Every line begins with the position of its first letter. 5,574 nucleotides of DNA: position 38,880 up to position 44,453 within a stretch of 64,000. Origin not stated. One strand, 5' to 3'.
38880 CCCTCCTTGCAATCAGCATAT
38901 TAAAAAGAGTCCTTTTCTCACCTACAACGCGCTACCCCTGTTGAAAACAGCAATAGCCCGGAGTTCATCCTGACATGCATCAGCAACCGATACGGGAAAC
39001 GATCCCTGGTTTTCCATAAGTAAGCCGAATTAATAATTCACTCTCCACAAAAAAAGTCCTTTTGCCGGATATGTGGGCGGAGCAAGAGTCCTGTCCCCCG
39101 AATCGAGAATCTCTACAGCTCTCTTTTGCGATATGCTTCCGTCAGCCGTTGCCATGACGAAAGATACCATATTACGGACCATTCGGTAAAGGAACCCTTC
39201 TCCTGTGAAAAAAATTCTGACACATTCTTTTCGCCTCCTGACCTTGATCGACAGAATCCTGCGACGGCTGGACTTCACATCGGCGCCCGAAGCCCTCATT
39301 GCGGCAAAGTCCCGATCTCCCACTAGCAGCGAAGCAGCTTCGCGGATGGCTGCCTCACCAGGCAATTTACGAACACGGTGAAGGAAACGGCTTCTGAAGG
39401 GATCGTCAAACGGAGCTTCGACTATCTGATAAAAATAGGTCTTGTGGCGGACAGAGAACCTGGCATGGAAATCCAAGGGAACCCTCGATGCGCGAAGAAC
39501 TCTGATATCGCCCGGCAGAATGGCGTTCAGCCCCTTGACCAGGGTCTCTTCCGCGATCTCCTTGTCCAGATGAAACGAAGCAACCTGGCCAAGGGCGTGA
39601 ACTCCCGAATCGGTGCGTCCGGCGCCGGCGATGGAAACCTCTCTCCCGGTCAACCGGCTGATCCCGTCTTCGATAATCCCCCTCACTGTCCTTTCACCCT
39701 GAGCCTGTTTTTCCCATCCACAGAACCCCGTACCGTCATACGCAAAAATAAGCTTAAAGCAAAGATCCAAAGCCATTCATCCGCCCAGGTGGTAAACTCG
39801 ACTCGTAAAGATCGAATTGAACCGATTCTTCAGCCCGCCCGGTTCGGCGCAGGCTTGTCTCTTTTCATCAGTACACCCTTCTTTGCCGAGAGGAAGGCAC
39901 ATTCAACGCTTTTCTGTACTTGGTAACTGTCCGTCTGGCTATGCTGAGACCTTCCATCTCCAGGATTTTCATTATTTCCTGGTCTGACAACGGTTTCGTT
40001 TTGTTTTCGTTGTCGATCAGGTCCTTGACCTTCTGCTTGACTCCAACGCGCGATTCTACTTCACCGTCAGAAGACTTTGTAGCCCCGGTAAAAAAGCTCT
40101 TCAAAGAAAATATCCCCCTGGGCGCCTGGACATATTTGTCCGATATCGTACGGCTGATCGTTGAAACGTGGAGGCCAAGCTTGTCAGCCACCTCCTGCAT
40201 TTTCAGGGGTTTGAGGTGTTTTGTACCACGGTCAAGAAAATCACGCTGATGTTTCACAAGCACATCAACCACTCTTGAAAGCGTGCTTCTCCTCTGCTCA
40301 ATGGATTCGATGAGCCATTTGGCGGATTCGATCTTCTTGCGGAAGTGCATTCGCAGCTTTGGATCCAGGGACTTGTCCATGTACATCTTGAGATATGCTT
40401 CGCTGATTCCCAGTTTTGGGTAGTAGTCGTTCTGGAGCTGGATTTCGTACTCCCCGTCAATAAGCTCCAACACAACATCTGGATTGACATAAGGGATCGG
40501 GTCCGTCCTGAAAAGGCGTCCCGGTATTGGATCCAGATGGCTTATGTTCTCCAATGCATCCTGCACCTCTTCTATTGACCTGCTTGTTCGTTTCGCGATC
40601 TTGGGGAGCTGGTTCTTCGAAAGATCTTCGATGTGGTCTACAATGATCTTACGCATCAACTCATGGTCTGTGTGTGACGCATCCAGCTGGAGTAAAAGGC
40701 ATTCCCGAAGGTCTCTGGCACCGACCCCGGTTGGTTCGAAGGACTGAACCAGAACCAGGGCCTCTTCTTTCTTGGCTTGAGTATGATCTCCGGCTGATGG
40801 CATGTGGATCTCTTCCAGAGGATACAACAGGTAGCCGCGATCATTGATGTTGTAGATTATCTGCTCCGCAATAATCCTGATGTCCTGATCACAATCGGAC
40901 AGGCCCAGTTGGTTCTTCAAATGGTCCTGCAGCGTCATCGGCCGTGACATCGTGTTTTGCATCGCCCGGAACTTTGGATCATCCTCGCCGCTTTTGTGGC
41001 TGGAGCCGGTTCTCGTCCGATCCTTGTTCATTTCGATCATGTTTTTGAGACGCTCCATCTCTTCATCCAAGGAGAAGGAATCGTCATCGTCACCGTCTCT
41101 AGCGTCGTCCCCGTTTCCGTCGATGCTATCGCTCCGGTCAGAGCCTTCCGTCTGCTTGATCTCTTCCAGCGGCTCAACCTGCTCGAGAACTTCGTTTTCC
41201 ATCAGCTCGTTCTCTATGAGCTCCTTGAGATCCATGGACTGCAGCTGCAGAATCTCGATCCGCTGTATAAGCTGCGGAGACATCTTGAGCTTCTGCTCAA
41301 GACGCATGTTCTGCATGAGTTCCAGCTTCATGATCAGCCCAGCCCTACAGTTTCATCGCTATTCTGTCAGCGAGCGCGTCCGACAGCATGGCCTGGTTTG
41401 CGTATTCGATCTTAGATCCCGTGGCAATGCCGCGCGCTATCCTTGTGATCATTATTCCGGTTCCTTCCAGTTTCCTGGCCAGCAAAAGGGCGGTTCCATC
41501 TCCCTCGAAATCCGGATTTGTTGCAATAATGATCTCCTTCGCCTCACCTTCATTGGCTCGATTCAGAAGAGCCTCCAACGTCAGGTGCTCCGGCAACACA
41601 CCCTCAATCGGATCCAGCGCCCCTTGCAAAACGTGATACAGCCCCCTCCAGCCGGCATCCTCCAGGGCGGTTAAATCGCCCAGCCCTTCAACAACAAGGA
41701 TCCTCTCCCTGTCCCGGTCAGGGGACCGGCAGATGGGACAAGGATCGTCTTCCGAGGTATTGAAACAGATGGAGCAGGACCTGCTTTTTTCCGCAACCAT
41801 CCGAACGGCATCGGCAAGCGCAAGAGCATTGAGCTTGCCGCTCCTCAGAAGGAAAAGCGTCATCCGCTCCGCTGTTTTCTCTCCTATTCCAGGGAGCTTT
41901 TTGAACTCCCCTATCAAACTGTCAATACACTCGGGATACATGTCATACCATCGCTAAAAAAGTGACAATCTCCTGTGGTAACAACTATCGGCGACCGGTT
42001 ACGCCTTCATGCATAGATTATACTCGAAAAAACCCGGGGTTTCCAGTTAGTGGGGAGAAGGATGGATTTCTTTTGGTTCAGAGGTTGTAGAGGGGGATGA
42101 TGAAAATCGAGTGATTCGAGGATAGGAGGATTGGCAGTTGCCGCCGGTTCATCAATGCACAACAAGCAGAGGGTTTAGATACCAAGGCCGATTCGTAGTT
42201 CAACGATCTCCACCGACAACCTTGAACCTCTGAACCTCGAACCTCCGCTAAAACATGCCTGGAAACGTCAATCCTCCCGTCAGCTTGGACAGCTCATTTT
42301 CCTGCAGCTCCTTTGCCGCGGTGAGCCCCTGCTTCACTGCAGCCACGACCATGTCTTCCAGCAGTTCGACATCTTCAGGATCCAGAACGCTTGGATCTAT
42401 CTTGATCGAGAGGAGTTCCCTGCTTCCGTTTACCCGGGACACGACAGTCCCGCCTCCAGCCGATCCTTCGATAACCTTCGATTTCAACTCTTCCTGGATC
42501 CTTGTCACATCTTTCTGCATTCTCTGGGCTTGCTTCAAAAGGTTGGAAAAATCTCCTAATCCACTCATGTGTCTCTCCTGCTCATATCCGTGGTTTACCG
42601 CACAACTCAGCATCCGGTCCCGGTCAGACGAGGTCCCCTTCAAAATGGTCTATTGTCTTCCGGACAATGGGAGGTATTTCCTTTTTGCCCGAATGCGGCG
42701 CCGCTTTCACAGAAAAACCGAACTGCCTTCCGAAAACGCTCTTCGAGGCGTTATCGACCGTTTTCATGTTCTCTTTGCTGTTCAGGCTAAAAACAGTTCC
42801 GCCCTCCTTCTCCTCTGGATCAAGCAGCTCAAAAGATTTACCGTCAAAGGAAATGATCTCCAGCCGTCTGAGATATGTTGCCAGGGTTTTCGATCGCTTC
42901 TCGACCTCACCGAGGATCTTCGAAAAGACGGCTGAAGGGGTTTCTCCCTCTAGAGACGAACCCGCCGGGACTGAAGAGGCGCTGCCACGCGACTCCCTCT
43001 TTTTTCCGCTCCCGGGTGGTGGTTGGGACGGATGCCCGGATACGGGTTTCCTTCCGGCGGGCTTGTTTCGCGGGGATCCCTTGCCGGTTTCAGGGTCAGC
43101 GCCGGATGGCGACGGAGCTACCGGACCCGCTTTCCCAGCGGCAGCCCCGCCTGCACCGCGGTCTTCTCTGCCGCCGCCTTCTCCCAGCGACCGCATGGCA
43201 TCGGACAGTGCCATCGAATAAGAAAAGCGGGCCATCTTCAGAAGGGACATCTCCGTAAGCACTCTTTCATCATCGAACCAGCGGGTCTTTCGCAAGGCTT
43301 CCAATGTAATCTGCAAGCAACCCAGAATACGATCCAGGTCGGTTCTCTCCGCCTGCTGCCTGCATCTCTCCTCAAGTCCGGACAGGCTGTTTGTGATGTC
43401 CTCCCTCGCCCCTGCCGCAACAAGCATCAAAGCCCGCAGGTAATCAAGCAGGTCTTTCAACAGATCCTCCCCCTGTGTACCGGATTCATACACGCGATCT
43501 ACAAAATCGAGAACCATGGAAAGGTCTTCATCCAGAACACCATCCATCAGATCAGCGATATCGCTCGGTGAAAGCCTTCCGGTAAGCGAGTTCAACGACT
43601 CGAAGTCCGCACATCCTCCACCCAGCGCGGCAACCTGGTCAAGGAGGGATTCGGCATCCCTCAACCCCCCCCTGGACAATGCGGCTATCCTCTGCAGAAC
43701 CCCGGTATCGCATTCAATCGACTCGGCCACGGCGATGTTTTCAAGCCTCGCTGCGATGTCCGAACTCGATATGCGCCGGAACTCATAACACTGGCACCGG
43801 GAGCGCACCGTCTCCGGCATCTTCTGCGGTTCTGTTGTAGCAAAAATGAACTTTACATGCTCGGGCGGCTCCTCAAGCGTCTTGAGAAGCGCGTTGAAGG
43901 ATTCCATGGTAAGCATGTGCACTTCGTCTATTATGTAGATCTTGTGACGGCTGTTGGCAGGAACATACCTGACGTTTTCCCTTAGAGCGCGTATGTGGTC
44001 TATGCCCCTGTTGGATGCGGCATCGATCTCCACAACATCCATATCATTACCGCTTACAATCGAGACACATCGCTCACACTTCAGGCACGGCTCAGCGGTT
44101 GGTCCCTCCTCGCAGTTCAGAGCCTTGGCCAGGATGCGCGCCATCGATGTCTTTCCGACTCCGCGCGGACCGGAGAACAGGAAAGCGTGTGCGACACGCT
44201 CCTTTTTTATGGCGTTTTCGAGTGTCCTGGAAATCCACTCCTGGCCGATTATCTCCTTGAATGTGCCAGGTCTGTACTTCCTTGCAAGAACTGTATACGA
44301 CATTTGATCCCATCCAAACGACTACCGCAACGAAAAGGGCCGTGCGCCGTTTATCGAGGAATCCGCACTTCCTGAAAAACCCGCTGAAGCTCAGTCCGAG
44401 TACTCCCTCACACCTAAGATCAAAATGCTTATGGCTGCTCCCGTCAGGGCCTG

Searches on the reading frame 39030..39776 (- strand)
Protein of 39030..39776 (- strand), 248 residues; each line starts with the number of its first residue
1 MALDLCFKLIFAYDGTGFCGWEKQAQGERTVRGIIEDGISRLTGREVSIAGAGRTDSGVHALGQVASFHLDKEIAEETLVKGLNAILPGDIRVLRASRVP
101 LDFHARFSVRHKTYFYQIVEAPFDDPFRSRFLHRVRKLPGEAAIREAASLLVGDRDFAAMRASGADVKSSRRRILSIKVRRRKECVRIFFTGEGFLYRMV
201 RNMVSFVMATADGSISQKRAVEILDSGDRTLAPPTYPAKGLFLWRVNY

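Call 67: search_protein_families(library=pfam, proteins=[window:39030-39776:-], max_evalue=0.001)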
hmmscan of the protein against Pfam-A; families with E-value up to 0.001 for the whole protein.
window:39030-39776:- (248 aa): 1 family
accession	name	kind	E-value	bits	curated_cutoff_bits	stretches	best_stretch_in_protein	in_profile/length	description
PF01416.25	PseudoU_synth_1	-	1.6e-39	135.1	23.3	2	147-248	1-107/108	tRNA pseudouridine synthase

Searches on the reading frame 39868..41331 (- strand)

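Call 67: search_protein_families(library=pfam, proteins=[window:39868-41331:-], max_evalue=0.001)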
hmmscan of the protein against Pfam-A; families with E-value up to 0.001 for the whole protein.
window:39868-41331:- (487 aa): 3 families
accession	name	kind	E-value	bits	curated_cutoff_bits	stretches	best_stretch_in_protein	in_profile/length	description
PF04552.19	Sigma54_DBD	-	2.7e-61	206.4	22.8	1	330-485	4-159/160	Sigma-54, DNA binding domain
PF04963.19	Sigma54_CBD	-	5e-53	180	22.9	1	124-313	2-185/185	Sigma-54 factor, core binding domain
PF00309.25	Sigma54_AID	-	4.6e-11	42.8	23.8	1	7-50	2-45/46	Sigma-54 factor, Activator interacting domain (AID)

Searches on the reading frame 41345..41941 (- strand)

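Call 67: search_protein_families(library=pfam, proteins=[window:41345-41941:-], max_evalue=0.001)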
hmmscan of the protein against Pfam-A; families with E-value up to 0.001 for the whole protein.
window:41345-41941:- (198 aa): 4 families
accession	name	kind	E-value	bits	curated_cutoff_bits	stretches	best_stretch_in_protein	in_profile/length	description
PF13662.12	Toprim_4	-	2.1e-22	79.6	25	1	80-169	2-85/85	Toprim domain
PF21176.3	RecR_HhH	-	1.1e-12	48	27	1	6-46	1-41/45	RecR, helix-hairpin-helix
PF01751.28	Toprim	-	6.1e-08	33.2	23.1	1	81-160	2-86/96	Toprim domain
PF02132.21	RecR_ZnF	-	0.00033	20.8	22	1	54-73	2-21/21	RecR, Cys4-zinc finger domain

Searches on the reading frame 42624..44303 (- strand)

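Call 67: search_protein_families(library=pfam, proteins=[window:42624-44303:-], max_evalue=0.001)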
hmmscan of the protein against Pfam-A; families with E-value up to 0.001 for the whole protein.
window:42624-44303:- (559 aa): 12 families
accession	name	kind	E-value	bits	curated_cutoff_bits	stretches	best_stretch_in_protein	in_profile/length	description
PF13177.12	DNA_pol3_delta2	-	1.5e-45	155.5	27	1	21-178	2-160/161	DNA polymerase III, delta subunit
PF00004.35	AAA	-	1.4e-13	51.8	21.2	1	42-171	2-124/131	ATPase family associated with various cellular activities (AAA)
PF12169.13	DNA_pol3_gamma3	-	3.7e-12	46.7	24.4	1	240-372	9-142/143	DNA polymerase III subunits gamma and tau domain III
PF22608.2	DNAX_ATPase_lid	-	8e-09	35.6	27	1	183-230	2-49/49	DNA polymerase III clamp loader subunit, ATPase lid domain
PF05496.18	RuvB_N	-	9.2e-09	35.7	27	1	11-79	2-74/159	Holliday junction DNA helicase RuvB P-loop domain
PF13401.12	AAA_22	-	3.7e-06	27.7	27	1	42-157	9-123/130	AAA domain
PF07728.20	AAA_5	-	1.1e-05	25.9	22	1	41-148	2-95/139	AAA domain (dynein-related subfamily)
PF06068.19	TIP49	-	2e-05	24.4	23.8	0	123-147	278-302/347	TIP49 P-loop domain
PF13173.12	AAA_14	-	2.9e-05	24.5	27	1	40-166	4-107/129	AAA domain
PF13604.12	AAA_30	-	4e-05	23.9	27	0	40-146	20-115/191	AAA domain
PF13191.12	AAA_16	-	0.00026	22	32.6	0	19-65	3-51/167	AAA ATPase domain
PF13238.12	AAA_18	-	0.00049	21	29.4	0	43-128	3-80/128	AAA domain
